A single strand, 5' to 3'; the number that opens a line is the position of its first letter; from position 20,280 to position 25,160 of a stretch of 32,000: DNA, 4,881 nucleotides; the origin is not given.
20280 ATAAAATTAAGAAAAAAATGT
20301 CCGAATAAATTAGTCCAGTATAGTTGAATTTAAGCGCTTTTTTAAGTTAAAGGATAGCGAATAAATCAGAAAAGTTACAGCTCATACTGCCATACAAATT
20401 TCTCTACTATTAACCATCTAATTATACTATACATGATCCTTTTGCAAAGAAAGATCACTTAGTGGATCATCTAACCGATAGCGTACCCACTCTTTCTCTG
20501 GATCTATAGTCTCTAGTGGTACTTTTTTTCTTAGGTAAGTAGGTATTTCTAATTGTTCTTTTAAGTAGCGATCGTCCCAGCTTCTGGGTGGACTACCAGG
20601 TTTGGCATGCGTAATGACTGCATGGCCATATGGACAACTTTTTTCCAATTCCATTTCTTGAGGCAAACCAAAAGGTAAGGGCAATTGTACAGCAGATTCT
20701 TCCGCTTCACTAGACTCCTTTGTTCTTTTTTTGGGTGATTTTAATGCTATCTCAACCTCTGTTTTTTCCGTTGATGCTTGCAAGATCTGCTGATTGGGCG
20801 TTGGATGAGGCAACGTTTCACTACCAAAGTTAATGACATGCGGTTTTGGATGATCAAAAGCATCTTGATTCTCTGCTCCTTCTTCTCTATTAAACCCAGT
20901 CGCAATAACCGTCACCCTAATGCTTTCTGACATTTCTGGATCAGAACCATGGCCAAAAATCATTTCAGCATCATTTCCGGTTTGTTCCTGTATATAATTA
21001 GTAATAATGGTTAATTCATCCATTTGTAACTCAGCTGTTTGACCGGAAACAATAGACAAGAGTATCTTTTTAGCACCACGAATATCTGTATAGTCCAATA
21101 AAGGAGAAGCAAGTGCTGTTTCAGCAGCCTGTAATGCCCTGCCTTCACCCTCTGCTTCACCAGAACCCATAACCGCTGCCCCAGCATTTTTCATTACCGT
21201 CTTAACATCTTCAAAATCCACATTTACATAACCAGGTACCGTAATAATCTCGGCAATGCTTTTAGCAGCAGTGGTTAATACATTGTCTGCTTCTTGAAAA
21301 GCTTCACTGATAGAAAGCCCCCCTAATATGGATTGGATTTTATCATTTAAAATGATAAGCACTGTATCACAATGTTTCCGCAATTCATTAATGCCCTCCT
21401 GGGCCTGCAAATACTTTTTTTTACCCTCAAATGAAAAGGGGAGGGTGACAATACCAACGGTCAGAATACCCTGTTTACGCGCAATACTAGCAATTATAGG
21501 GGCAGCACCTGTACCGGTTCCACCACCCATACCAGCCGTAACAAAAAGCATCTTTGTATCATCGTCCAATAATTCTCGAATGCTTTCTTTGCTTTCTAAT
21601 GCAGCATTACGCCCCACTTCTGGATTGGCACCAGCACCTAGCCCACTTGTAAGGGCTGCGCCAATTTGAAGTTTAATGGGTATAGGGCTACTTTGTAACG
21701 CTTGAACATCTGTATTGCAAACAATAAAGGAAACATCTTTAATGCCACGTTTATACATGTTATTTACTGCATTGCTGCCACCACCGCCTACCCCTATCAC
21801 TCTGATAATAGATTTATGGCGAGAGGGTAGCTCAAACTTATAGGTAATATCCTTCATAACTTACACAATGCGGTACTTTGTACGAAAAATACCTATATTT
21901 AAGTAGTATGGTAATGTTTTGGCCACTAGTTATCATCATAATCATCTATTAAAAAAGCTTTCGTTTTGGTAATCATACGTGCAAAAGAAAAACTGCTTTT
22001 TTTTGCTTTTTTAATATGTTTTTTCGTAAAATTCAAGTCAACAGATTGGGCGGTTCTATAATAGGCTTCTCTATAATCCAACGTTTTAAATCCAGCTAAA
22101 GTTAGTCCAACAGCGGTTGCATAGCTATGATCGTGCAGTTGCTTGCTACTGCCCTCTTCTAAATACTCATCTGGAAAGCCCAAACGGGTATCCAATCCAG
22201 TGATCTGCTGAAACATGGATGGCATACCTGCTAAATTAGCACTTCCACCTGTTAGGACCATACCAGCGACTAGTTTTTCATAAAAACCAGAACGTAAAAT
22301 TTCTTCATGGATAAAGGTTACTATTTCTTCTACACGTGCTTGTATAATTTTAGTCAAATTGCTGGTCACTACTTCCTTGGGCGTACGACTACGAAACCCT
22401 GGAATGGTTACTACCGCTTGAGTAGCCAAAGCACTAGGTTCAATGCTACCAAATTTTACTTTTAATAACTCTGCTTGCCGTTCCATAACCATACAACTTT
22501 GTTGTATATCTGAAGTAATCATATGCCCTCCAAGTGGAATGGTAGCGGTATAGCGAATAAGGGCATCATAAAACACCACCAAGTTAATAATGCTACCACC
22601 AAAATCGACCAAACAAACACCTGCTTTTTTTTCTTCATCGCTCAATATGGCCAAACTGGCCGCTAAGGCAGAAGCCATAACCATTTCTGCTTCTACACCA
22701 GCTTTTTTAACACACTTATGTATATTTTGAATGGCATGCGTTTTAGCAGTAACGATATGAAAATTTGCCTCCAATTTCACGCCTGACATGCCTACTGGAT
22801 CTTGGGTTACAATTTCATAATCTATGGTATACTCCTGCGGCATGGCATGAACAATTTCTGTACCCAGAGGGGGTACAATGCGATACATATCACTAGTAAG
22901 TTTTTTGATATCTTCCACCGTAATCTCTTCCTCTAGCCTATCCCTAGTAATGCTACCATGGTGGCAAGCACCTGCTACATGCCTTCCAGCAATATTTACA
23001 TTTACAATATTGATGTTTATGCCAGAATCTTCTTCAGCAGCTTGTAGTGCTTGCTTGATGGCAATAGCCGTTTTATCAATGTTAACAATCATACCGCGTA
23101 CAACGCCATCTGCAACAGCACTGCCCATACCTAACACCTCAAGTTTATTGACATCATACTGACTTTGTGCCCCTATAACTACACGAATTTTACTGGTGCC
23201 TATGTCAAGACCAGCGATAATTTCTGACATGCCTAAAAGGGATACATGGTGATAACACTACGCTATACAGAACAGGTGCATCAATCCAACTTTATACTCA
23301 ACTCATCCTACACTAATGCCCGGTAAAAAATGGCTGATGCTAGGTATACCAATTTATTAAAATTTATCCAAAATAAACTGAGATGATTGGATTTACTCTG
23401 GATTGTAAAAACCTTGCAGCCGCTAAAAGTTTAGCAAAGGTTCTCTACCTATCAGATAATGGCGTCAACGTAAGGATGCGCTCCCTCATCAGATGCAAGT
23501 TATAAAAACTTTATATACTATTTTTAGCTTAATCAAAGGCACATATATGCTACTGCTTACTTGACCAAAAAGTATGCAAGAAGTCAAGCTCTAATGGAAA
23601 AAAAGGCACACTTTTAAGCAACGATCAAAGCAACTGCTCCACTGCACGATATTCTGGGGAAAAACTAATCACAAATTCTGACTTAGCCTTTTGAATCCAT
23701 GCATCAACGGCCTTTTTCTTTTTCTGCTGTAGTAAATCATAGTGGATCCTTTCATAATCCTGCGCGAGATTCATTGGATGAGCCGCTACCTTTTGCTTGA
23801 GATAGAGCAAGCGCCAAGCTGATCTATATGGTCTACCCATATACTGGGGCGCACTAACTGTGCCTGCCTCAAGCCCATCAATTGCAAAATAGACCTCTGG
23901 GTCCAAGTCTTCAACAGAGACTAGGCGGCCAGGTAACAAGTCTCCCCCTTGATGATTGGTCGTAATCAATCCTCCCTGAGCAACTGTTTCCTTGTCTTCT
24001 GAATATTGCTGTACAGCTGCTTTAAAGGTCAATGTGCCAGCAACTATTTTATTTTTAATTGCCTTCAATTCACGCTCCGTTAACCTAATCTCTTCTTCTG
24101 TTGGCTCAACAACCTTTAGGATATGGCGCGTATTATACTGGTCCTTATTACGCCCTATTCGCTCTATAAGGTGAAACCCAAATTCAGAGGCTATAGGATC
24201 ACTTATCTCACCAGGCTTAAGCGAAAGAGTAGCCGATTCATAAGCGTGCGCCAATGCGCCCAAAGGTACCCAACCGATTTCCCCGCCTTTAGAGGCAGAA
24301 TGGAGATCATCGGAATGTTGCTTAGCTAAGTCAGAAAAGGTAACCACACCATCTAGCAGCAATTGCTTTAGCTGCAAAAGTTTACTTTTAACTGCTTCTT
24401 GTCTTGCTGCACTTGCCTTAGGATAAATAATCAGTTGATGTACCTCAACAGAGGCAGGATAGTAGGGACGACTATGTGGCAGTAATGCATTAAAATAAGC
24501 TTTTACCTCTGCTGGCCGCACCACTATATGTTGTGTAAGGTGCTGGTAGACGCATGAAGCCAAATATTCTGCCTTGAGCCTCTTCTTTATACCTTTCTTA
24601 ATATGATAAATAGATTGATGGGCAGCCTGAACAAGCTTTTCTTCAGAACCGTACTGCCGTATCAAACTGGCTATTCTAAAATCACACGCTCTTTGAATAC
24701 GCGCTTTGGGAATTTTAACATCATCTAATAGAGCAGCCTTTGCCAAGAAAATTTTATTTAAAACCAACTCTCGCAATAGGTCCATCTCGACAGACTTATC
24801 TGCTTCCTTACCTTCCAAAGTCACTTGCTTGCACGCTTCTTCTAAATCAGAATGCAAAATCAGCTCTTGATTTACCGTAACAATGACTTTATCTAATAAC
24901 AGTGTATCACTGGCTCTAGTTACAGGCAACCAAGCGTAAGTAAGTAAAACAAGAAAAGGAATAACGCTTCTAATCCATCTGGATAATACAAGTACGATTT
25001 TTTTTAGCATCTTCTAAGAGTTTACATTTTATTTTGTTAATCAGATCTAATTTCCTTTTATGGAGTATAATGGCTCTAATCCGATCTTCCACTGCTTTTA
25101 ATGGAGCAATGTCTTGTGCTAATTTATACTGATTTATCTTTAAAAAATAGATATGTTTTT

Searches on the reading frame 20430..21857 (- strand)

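Call 47: search_protein_families(library=pfam, proteins=[window:20430-21857:-])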
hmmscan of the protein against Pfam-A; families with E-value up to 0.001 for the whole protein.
window:20430-21857:- (476 aa): 2 families
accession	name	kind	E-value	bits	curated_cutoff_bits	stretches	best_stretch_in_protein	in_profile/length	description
PF00091.31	Tubulin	-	1.8e-46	159.3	33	1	18-178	2-189/190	Tubulin/FtsZ family, GTPase domain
PF12327.13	FtsZ_C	-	7.1e-25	87.6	27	1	226-322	1-94/95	FtsZ family, C-terminal domain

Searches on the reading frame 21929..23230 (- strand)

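Call 47: search_protein_families(library=pfam, proteins=[window:21929-23230:-])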
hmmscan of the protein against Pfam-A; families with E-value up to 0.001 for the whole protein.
window:21929-23230:- (434 aa): 5 families
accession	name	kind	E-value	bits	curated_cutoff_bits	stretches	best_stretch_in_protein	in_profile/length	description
PF14450.12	FtsA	-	3.4e-30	105.4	31.8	2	206-375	1-127/127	Cell division protein FtsA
PF02491.25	SHS2_FTSA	-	1.5e-20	73.8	25.4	1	82-161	1-79/79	SHS2 domain inserted in FTSA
PF11104.14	PilM_2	-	1.5e-13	50.9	27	1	7-258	1-235/340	Type IV pilus assembly protein PilM;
PF06723.19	MreB_Mbl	-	8.4e-09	35.1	27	1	169-350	111-303/327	MreB/Mbl protein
PF06277.17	EutA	-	5.8e-05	22.6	27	1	174-273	116-215/475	Ethanolamine utilisation protein EutA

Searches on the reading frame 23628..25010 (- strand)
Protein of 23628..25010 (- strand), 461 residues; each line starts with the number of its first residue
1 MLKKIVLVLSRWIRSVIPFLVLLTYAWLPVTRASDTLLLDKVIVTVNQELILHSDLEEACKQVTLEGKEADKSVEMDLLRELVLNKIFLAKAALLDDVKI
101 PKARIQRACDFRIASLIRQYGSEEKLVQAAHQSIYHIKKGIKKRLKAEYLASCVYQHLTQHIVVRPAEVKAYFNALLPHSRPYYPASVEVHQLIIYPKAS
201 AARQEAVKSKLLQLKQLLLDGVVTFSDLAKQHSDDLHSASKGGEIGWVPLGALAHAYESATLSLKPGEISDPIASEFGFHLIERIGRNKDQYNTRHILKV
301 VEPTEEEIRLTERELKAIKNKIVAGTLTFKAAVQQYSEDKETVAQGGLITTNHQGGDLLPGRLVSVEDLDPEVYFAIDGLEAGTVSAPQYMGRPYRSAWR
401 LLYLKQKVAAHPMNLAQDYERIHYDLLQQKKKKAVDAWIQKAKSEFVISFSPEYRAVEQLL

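Call 47: search_protein_families(library=pfam, proteins=[window:23628-25010:-])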
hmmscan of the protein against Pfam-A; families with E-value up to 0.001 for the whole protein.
window:23628-25010:- (461 aa): 4 families
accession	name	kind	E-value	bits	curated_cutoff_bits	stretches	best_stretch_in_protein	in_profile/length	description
PF00639.27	Rotamase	-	4.1e-31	108.3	21.7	2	191-284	1-95/97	PPIC-type PPIASE domain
PF13616.12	Rotamase_3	-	8.7e-22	78.3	22.5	1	186-284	14-112/116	PPIC-type PPIASE domain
PF13145.12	Rotamase_2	-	2.2e-10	41.8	27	1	166-291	3-112/121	PPIC-type PPIASE domain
PF09312.16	SurA_N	-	0.00018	22.1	30.8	1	39-93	1-56/118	SurA N-terminal domain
